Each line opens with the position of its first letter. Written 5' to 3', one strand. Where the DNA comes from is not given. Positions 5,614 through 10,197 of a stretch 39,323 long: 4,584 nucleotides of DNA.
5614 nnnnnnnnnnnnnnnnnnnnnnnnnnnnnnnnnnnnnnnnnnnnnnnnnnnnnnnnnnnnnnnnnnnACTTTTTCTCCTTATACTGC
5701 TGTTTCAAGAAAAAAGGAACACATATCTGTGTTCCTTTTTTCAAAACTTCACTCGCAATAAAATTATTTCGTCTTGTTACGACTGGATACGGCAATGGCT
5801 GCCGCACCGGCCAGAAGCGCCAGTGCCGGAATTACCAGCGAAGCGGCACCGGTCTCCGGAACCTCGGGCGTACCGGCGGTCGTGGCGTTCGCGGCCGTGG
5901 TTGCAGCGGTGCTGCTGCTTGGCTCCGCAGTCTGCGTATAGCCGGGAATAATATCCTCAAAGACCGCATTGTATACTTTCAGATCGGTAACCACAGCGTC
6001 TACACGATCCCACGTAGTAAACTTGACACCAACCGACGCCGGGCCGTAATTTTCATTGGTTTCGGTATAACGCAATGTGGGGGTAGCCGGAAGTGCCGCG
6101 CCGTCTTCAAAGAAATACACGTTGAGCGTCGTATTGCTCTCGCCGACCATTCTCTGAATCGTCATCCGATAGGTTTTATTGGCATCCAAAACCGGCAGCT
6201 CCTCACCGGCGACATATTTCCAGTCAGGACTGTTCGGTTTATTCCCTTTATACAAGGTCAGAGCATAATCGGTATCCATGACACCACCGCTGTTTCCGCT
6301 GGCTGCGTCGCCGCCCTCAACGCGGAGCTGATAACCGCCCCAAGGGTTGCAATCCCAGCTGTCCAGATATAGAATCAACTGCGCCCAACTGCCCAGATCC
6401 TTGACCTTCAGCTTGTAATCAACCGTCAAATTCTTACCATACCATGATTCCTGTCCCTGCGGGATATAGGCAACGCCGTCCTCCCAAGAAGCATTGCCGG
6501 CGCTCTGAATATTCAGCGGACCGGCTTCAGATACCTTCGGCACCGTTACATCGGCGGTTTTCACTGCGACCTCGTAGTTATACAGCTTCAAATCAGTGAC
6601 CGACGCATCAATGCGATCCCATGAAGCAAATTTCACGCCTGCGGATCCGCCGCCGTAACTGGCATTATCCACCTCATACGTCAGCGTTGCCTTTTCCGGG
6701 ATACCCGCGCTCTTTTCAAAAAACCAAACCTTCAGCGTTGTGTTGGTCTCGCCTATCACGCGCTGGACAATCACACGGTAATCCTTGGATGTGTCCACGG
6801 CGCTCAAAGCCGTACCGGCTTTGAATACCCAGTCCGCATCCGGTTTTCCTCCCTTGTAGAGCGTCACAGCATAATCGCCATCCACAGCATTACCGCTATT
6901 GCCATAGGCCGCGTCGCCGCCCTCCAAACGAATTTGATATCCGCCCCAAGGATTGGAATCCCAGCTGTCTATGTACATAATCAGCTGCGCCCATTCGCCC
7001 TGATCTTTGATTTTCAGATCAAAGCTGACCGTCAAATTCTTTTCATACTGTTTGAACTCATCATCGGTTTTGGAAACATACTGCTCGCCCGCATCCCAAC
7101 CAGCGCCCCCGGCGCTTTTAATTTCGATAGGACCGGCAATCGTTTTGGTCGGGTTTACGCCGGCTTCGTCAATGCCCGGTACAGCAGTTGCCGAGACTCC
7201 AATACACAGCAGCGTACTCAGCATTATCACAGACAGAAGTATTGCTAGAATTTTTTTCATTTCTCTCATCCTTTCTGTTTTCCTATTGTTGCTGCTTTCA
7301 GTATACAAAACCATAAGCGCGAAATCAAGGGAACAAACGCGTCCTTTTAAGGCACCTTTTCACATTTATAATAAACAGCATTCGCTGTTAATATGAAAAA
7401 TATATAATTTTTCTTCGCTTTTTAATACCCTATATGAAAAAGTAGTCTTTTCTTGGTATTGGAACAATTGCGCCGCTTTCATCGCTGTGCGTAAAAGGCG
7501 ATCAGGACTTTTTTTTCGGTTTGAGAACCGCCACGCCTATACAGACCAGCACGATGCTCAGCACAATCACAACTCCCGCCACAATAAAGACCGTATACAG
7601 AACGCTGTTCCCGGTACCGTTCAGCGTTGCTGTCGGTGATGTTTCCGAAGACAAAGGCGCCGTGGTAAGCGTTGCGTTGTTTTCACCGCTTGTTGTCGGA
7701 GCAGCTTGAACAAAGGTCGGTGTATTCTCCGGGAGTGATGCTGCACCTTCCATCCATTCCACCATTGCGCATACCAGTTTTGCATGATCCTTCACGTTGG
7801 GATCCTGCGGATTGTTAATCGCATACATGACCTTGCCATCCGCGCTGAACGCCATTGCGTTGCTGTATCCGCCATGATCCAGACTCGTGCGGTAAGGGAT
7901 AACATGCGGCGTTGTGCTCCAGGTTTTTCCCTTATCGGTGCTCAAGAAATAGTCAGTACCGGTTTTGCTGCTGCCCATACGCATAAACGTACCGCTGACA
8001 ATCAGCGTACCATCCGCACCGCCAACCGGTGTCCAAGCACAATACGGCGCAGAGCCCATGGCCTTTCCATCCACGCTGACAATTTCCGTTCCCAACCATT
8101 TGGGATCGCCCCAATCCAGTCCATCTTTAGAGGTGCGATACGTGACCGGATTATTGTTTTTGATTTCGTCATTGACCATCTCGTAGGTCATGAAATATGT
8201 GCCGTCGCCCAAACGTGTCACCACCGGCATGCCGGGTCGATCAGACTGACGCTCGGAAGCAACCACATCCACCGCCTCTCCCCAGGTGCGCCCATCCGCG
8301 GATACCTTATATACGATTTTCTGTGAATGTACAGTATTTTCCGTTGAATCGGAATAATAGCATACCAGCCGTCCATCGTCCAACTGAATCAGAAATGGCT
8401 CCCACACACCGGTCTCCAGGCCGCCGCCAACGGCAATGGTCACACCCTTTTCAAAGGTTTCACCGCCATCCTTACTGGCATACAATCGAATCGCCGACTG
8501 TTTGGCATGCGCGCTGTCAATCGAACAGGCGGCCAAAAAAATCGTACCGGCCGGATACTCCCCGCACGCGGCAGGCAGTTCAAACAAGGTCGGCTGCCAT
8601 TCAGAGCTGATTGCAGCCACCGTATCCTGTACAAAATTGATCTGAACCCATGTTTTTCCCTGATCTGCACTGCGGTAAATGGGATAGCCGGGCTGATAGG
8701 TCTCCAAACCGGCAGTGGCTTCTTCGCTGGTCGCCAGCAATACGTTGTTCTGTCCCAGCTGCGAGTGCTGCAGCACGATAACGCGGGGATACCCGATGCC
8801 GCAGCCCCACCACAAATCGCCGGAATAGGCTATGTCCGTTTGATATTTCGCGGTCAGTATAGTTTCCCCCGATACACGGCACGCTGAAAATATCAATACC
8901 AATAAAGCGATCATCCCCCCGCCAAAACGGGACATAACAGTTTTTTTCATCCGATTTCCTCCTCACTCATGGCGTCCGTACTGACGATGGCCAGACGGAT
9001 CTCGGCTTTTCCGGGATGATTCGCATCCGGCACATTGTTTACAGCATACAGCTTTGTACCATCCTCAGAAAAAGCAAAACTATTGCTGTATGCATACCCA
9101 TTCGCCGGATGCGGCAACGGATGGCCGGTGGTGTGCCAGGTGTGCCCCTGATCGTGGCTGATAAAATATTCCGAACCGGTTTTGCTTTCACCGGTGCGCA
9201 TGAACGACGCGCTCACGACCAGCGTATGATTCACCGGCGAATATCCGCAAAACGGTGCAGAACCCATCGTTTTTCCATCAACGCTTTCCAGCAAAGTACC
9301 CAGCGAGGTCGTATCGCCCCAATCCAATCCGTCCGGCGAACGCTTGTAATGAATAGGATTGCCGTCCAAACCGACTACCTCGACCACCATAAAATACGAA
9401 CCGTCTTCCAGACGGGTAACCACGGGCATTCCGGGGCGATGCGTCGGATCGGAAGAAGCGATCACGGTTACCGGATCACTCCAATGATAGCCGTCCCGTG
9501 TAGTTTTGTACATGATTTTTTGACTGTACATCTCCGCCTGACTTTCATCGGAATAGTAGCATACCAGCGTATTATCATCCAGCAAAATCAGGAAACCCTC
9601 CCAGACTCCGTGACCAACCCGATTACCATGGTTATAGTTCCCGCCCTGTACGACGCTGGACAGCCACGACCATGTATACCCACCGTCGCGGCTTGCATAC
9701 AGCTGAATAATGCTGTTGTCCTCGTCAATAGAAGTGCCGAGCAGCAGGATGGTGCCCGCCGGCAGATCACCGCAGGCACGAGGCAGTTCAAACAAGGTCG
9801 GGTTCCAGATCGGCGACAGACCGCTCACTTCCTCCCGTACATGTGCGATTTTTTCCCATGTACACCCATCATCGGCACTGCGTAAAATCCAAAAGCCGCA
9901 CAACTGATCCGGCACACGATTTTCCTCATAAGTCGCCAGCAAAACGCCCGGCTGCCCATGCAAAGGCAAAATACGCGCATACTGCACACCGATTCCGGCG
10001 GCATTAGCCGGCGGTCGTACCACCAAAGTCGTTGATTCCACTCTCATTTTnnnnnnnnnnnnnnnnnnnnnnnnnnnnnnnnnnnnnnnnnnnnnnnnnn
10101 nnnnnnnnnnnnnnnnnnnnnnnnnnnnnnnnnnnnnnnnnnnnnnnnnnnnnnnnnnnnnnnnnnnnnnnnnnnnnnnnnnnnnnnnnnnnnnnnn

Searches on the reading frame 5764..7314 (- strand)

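Call 8: search_protein_families(library=pfam, proteins=[window:5764-7314:-], max_evalue=0.01)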
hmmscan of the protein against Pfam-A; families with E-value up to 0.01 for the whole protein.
window:5764-7314:- (516 aa): 1 family
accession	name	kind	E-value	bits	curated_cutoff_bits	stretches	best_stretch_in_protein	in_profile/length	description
PF13385.13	Laminin_G_3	-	0.0034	18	27.6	0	75-168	2-87/151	Concanavalin A-like lectin/glucanases superfamily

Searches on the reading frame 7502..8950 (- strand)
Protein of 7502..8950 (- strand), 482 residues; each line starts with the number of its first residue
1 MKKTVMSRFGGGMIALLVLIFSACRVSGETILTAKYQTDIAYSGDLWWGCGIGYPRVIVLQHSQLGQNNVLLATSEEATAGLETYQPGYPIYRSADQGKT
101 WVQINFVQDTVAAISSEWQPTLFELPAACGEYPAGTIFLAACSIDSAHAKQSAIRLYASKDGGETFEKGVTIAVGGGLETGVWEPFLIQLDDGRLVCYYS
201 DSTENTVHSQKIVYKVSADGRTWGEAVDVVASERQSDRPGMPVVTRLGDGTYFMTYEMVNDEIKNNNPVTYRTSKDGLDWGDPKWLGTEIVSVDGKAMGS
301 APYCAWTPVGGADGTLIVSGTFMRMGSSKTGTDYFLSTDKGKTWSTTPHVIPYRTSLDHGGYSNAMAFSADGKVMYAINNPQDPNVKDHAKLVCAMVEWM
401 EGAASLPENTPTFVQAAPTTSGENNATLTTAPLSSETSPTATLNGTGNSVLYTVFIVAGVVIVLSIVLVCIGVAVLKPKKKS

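Call 8: search_protein_families(library=pfam, proteins=[window:7502-8950:-], max_evalue=0.01)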
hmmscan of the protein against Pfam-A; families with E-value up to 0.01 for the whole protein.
window:7502-8950:- (482 aa): 5 families
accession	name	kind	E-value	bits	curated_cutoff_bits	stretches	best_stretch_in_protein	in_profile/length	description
PF13088.12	BNR_2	-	1.7e-13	51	31.4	2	90-205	19-134/277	BNR repeat-like domain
PF02012.26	BNR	-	1.6e-05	24.6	27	0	335-346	1-12/12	BNR/Asp-box repeat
PF24316.1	Tli3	-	0.00027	21.7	27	0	329-367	81-117/129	T6SS Tli3 immunity protein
PF15902.12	Sortilin-Vps10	-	0.00064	19.1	33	0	91-226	3-112/446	Sortilin, neurotensin receptor 3,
PF15899.11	BNR_6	-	0.0019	18.5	27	0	91-104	1-14/14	BNR-Asp box repeat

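Call 68: search_solved_structures(query=window:7502-8950:-, max_evalue=0.1, show_alignments=1)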
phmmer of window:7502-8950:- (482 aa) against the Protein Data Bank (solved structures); distinct sequences matched with E-value up to 0.1: 5.
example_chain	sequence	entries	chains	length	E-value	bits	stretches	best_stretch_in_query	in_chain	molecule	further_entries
3a71_A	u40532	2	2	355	7.5e-49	169.9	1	55-320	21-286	Exo-arabinanase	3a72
2ydt_A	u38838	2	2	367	2.2e-43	151.8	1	71-321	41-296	EXO-1,5-ALPHA-L-ARABINOFURANOBIOSIDASE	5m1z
2w5n_A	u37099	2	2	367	4.3e-43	150.9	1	71-321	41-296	ALPHA-L-ARABINOFURANOSIDASE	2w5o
2ydp_A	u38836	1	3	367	1.3e-42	149.4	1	71-321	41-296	EXO-1,5-ALPHA-L-ARABINOFURANOBIOSIDASE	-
3zqw_A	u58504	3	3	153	0.047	15.6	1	292-338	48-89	CELLULOSOMAL SCAFFOLDIN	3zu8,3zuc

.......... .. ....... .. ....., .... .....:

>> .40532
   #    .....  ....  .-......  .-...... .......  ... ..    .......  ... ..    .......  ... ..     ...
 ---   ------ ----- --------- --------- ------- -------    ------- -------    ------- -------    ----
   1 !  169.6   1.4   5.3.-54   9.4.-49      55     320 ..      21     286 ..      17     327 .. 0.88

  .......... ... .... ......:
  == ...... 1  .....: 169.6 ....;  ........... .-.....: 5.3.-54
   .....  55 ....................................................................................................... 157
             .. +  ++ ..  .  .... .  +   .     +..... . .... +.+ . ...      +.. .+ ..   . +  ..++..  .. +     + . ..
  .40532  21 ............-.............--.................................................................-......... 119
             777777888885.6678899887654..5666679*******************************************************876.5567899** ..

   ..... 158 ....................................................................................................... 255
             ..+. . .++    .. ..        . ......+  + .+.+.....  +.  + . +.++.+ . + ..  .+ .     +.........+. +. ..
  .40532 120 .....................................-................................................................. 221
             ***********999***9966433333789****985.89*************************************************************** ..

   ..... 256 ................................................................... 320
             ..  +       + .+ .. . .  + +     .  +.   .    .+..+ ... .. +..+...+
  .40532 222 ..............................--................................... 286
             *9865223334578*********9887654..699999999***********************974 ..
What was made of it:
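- Three true GH93-like BNR_2 proteins lie 8-12 kb away in the same window, at 7502-11676 (PDB 3a71 at E 7.5e-49, call 68).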

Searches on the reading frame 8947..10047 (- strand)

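Call 5: search_protein_families(library=pfam, proteins=[window:8947-10047:-], max_evalue=0.01)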
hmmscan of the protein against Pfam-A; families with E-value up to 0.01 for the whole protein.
window:8947-10047:- (366 aa): 4 families
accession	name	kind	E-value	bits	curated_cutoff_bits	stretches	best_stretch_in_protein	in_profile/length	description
PF13088.12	BNR_2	-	1.3e-10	41.6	31.4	2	177-309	19-155/277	BNR repeat-like domain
PF02012.26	BNR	-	6.4e-05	22.8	27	0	295-306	1-12/12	BNR/Asp-box repeat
PF15902.12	Sortilin-Vps10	-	6.8e-05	22.3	33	0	291-337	44-86/446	Sortilin, neurotensin receptor 3,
PF24316.1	Tli3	-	0.00073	20.3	27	0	279-306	68-98/129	T6SS Tli3 immunity protein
